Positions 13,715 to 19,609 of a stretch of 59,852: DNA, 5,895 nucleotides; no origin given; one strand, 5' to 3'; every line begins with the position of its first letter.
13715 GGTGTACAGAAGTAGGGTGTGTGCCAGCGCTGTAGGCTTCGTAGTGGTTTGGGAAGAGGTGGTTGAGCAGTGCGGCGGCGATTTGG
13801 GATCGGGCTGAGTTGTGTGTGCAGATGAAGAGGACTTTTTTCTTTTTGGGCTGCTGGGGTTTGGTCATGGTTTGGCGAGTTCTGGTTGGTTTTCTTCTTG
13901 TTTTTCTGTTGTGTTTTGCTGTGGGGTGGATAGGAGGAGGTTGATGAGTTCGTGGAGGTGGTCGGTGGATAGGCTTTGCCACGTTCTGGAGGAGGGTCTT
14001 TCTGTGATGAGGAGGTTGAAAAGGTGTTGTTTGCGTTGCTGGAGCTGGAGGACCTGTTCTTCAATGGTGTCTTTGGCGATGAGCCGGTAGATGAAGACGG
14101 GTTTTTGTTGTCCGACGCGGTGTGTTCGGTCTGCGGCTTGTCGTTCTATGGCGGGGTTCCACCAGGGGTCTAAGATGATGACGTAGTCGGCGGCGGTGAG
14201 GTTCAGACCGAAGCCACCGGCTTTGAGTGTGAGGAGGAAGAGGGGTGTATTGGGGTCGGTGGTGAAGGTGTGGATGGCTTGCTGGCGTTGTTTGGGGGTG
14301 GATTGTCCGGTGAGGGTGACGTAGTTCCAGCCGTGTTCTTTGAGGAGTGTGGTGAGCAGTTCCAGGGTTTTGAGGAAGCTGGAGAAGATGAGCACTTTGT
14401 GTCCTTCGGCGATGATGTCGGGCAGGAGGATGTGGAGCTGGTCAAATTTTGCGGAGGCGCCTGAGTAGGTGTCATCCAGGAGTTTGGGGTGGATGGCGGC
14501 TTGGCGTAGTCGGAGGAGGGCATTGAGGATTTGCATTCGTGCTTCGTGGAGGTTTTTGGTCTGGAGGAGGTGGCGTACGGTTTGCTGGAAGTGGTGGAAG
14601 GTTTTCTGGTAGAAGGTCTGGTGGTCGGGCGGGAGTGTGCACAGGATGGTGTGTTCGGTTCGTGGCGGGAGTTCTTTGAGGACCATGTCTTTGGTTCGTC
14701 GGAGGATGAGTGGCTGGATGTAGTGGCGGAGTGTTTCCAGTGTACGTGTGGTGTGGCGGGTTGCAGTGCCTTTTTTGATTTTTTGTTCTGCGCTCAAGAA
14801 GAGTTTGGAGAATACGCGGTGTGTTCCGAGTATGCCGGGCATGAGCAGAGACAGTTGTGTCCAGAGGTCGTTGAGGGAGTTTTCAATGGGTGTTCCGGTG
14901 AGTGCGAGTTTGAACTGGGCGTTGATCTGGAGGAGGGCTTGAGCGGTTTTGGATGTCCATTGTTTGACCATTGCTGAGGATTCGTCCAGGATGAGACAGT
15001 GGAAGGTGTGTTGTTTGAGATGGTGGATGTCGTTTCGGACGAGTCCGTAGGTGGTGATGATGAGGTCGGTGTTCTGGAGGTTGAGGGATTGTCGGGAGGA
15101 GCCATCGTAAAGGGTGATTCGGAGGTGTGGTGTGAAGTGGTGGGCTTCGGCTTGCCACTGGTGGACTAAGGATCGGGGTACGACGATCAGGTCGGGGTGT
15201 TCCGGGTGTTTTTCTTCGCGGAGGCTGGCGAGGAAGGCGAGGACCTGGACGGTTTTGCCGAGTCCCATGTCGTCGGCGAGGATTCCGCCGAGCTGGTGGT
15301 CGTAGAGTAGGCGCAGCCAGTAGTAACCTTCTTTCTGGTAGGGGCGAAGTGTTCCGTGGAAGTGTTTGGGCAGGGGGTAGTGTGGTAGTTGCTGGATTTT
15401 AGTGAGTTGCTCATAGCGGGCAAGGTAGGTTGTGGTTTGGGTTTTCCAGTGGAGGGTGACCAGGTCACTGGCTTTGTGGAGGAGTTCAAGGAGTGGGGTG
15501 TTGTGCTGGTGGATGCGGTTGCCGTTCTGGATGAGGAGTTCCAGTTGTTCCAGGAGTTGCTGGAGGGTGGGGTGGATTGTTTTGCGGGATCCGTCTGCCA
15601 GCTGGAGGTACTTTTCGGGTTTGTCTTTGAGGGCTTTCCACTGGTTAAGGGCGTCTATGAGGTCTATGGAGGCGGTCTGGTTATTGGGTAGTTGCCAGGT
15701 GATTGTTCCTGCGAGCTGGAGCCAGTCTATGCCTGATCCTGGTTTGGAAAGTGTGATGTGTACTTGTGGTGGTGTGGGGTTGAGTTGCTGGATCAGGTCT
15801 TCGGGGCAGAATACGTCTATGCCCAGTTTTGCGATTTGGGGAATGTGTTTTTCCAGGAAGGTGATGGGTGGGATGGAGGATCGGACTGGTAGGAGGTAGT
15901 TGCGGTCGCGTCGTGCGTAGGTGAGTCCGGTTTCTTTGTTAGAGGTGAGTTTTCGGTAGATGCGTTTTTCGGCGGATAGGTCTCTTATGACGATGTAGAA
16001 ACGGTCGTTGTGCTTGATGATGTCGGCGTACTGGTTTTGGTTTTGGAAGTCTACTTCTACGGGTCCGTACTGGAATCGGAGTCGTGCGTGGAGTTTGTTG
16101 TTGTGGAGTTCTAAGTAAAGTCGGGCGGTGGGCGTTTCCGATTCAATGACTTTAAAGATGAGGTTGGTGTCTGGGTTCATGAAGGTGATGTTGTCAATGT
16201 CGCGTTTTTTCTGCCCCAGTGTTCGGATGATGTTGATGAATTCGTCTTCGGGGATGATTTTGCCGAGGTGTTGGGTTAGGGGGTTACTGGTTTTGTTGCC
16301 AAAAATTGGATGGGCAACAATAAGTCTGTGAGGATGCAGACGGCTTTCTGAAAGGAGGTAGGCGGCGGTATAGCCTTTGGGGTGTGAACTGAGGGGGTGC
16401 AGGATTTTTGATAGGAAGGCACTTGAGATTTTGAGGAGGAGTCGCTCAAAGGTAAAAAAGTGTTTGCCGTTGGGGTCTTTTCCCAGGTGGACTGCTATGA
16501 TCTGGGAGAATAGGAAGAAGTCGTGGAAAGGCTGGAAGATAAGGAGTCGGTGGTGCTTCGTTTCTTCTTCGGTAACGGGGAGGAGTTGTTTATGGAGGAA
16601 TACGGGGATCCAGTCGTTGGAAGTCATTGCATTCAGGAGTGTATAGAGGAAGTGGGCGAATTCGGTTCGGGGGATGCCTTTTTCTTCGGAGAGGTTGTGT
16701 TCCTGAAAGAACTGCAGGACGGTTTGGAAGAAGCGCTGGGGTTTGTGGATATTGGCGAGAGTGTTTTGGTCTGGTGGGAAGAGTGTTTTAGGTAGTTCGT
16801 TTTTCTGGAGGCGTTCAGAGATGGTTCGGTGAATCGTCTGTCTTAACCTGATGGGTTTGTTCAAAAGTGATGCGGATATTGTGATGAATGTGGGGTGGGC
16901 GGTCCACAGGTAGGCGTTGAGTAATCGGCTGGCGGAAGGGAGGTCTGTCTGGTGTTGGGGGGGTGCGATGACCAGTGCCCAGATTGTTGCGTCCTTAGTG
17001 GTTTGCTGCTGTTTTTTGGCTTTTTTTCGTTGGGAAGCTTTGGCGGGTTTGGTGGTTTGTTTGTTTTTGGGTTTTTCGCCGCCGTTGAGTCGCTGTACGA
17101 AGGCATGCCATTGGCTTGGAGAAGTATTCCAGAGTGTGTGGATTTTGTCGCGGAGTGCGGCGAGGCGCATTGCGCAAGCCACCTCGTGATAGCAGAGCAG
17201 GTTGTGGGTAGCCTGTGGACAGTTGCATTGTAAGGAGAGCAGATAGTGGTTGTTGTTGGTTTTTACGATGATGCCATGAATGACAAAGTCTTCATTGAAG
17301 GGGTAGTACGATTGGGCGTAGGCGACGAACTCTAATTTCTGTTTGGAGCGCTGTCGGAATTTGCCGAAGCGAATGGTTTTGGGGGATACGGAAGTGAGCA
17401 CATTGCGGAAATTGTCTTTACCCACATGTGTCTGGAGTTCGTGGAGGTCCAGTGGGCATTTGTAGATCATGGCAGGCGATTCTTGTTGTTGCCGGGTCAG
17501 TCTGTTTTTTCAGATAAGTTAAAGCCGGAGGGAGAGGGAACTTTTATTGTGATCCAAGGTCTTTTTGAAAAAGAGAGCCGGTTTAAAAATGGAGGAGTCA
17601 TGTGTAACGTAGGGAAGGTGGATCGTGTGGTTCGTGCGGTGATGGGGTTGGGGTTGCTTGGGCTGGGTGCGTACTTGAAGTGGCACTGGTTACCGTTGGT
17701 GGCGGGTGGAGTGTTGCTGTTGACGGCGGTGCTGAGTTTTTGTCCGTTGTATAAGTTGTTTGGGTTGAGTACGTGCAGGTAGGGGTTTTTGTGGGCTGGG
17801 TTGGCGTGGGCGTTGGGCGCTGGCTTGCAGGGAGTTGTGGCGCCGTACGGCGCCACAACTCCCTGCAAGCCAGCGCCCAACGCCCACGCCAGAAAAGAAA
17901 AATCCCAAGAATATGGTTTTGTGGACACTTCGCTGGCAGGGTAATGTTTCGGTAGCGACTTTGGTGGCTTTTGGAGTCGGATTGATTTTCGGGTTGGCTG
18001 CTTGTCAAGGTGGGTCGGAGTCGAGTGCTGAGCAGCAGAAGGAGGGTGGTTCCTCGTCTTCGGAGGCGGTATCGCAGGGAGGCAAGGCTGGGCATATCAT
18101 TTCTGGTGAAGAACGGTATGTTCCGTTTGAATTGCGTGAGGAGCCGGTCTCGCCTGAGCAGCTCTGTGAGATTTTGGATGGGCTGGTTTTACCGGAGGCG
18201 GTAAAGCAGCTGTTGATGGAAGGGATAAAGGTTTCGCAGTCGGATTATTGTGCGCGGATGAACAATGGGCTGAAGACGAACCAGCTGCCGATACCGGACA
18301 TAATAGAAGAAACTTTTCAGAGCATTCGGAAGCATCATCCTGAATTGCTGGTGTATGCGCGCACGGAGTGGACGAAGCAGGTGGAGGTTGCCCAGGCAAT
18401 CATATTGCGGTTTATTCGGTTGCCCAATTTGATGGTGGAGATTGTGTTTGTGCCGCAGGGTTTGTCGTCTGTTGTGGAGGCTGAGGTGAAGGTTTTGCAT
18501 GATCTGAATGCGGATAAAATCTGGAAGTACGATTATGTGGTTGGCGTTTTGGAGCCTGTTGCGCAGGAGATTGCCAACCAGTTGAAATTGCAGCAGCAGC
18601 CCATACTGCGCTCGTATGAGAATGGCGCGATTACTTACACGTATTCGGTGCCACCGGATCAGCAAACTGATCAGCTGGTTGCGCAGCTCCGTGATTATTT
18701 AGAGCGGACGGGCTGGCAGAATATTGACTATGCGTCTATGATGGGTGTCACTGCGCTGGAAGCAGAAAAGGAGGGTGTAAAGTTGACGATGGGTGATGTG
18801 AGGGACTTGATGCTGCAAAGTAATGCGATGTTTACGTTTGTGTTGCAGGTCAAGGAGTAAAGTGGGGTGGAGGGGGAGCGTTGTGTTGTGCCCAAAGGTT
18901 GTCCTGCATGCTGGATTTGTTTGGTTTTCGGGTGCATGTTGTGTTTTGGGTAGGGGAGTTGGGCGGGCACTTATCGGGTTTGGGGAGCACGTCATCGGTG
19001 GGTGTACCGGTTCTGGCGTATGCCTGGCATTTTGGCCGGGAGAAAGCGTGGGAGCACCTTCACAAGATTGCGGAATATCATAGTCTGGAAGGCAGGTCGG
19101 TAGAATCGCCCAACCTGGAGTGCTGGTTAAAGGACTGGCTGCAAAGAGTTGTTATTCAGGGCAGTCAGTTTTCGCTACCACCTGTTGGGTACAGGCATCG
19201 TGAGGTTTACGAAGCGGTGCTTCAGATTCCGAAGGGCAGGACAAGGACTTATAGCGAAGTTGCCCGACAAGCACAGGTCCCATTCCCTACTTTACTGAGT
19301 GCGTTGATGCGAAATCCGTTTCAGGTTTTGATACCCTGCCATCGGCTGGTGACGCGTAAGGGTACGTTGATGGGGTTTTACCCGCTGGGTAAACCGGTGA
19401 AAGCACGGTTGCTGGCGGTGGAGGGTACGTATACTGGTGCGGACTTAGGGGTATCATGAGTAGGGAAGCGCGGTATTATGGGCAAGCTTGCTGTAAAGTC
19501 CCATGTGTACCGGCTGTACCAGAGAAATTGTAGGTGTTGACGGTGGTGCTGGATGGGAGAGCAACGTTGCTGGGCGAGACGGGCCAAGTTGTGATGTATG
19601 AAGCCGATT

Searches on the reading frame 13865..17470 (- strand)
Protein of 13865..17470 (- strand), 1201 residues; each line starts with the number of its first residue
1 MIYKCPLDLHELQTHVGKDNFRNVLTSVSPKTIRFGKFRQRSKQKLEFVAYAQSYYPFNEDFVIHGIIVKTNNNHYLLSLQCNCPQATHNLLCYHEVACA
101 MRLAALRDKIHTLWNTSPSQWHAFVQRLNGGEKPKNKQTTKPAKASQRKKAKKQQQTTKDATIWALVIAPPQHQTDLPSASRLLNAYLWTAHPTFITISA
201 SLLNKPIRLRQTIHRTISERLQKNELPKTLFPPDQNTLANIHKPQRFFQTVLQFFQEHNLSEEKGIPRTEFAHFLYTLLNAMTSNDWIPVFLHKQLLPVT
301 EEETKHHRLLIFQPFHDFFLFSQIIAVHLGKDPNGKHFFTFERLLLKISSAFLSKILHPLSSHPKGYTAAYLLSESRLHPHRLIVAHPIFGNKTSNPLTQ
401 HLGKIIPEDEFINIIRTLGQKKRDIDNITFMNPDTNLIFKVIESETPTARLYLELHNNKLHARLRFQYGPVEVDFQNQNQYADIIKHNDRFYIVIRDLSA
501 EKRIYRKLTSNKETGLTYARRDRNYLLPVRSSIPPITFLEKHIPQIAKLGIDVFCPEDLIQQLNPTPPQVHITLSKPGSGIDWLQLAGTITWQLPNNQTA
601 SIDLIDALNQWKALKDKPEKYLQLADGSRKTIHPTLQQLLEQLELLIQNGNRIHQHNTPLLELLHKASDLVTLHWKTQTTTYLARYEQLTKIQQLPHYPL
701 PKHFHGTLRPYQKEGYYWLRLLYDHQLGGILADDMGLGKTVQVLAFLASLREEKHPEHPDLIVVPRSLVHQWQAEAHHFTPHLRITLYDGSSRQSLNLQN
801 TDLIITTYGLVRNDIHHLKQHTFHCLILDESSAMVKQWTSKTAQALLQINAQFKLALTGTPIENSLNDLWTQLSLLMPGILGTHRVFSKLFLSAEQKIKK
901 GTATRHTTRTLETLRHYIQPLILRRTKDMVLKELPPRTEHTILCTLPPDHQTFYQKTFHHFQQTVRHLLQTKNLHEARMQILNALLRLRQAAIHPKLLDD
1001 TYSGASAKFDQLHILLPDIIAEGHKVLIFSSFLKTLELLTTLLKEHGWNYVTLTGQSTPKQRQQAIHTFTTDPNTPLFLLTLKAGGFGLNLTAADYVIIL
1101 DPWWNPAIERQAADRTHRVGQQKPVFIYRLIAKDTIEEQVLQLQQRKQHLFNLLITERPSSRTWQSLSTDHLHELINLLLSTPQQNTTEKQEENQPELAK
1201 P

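Call 7: search_protein_families(library=pfam, proteins=[window:13865-17470:-])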
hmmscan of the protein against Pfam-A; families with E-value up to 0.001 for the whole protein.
window:13865-17470:- (1201 aa): 5 families
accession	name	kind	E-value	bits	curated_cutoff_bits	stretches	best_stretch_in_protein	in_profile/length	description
PF00176.29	SNF2-rel_dom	-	6.2e-63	213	24.9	1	711-997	1-290/290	SNF2-related domain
PF00271.37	Helicase_C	-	4.3e-23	82.1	23.5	1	1015-1120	9-110/110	Helicase conserved C-terminal domain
PF04851.21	ResIII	-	1.3e-12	48.3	22.5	1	707-862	3-163/164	Type III restriction enzyme, res subunit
PF08455.15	SNF2_assoc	-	1.6e-09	37.6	27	1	440-578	140-256/373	Bacterial SNF2 helicase associated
PF11496.14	HDA2-3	-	8.5e-05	22.3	27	1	1004-1148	87-240/278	Class II histone deacetylase complex subunits 2 and 3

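Call 55: search_protein_families(library=padloc, max_evalue=0.01, proteins=[window:13865-17470:-])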
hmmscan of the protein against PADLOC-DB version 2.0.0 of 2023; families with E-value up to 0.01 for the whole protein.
window:13865-17470:- (1201 aa): 41 families (the best 25 are shown)
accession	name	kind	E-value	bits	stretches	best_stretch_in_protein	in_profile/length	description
PDLC02842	DpdE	-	5e-138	459.6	1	683-1179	677-1174/1176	DpdE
PDLC02851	DpdE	-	3.4e-103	344.3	1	677-1154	568-1034/1055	DpdE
PDLC00633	ZorD1|ZorD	-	2.1e-102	341.8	1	683-1156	420-886/908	"SWI2/SNF2 helicase, Mrr-like nuclease"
PDLC02845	DpdE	-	3.2e-100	334.6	1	698-1159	834-1277/1293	DpdE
PDLC02850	DpdE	-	3.8e-96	321.2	1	701-1151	798-1238/1282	DpdE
PDLC02849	DpdE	-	3.1e-94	314.8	1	690-1176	384-851/857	DpdE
PDLC00629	ZorD1|ZorD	-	2.6e-86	288.5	1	579-1132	358-926/1012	"SWI2/SNF2 helicase, Mrr-like nuclease"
PDLC00634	ZorD1|ZorD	-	1.6e-79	265.9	2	796-1135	607-944/1208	"SWI2/SNF2 helicase, Mrr-like nuclease"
PDLC00632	ZorD1|ZorD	-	1.1e-76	256.7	2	799-1150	714-1075/1101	"SWI2/SNF2 helicase, Mrr-like nuclease"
PDLC00631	ZorD1|ZorD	-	1.3e-76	256.3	1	707-1136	441-885/1071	"SWI2/SNF2 helicase, Mrr-like nuclease"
PDLC00628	ZorD1|ZorD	-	6.5e-61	204.3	1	691-1133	496-945/1171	"SWI2/SNF2 helicase, Mrr-like nuclease"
PDLC02848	DpdE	-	3.3e-57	192.1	1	701-1053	350-692/856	DpdE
PDLC00627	ZorD1|ZorD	-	1.2e-53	180.4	2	796-1129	603-959/1006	"SWI2/SNF2 helicase, Mrr-like nuclease"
PDLC02854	DpdE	-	3.5e-53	178.7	2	801-1152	702-1059/1083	DpdE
PDLC02852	DpdE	-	1.9e-34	116.7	2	1003-1152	707-854/905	DpdE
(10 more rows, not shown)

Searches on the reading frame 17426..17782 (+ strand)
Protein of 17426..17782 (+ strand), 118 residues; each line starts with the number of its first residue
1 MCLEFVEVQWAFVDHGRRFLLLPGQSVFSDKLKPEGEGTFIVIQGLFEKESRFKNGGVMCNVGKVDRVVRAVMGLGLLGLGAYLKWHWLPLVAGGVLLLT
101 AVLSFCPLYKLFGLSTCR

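Call 7: search_protein_families(library=pfam, proteins=[window:17426-17782:+])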
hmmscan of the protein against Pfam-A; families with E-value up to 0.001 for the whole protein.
window:17426-17782:+ (118 aa): 1 family
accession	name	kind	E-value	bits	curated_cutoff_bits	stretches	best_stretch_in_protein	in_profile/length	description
PF11127.14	YgaP-like_TM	-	2.4e-19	69.7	25.3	1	60-118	3-64/66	Inner membrane protein YgaP-like, transmembrane domain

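Call 25: find_encoding_contigs(protein=window:17426-17782:+, flank=10000, max_places=10)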
Protein window:17426-17782:+ (118 aa): 2 contigs read that carry it; 2 places shown.
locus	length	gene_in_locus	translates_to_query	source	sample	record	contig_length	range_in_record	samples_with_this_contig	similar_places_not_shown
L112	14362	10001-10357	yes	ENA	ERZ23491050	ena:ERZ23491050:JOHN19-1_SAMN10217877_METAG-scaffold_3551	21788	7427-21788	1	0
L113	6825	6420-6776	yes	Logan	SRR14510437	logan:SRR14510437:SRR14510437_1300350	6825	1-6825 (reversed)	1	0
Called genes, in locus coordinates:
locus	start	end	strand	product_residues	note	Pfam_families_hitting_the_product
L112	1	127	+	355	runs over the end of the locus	PF00849:PseudoU_synth_2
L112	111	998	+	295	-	PF00561:Abhydrolase_1 (faint), PF12697:Abhydrolase_6, PF01738:DLH (faint), PF12146:Hydrolase_4 (faint)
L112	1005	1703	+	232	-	PF01578:Cytochrom_C_asm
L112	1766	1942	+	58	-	-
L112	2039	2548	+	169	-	-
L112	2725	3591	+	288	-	PF17848:Zn_ribbon_ACC, PF01039:Carboxyl_trans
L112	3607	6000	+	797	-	PF19838:LptD_2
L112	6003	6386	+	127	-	-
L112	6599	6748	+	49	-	-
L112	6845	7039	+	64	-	-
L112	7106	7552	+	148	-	-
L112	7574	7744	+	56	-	-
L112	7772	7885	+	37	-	-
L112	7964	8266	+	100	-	-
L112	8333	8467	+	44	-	-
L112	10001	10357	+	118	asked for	PF11127:YgaP-like_TM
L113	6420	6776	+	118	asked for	PF11127:YgaP-like_TM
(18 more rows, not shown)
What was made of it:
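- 17426..17782 (+): Left neighbour of A: YgaP-like membrane protein. Its stop codon lies 19 nt before the perfect palindrome, and the last base of that stop codon is the first base of the outer motif. calls 7, 25
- A lies inside a probable two-gene transcription unit, 19 nt after a stop codon (call 25).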

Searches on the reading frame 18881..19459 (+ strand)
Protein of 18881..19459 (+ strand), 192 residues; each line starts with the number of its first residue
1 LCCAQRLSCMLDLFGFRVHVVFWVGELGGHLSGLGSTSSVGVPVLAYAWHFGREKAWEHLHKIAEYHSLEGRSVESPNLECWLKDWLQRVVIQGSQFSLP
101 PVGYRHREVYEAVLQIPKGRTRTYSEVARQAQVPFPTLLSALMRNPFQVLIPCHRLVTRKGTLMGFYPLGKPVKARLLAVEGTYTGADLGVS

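Call 7: search_protein_families(library=pfam, proteins=[window:18881-19459:+])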
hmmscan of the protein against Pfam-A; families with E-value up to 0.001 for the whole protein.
window:18881-19459:+ (192 aa): 1 family
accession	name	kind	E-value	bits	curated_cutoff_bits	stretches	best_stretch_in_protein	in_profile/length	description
PF01035.26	DNA_binding_1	-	2.4e-17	63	27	1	106-182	3-80/81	6-O-methylguanine DNA methyltransferase, DNA binding domain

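Call 54: search_protein_families(library=ncbifam, max_evalue=0.01, proteins=[window:18881-19459:+])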
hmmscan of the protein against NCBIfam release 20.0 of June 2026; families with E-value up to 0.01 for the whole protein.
window:18881-19459:+ (192 aa): 5 families
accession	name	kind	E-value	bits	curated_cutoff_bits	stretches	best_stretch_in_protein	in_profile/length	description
TIGR00589.1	ogt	superfamily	3.9e-15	55.6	46.4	1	106-181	4-80/80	methylated-DNA--[protein]-cysteine S-methyltransferase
NF003022.0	PRK03887.1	equivalog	6.5e-10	39.1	164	1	106-183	94-170/175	methylated-DNA--protein-cysteine methyltransferase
NF041132.1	DNA_protcyst_Mta_Thcoc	equivalog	1.7e-09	37.8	250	1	102-182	90-169/169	methylated-DNA--protein-cysteine methyltransferase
NF011964.0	PRK15435.1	equivalog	1.7e-09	37.1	345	1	107-181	273-348/354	bifunctional DNA-binding transcriptional regulator/O6-methylguanine-DNA methyltransferase Ada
NF007626.0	PRK10286.1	equivalog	1.6e-07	31.6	192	1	106-182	90-167/171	methylated-DNA--[protein]-cysteine S-methyltransferase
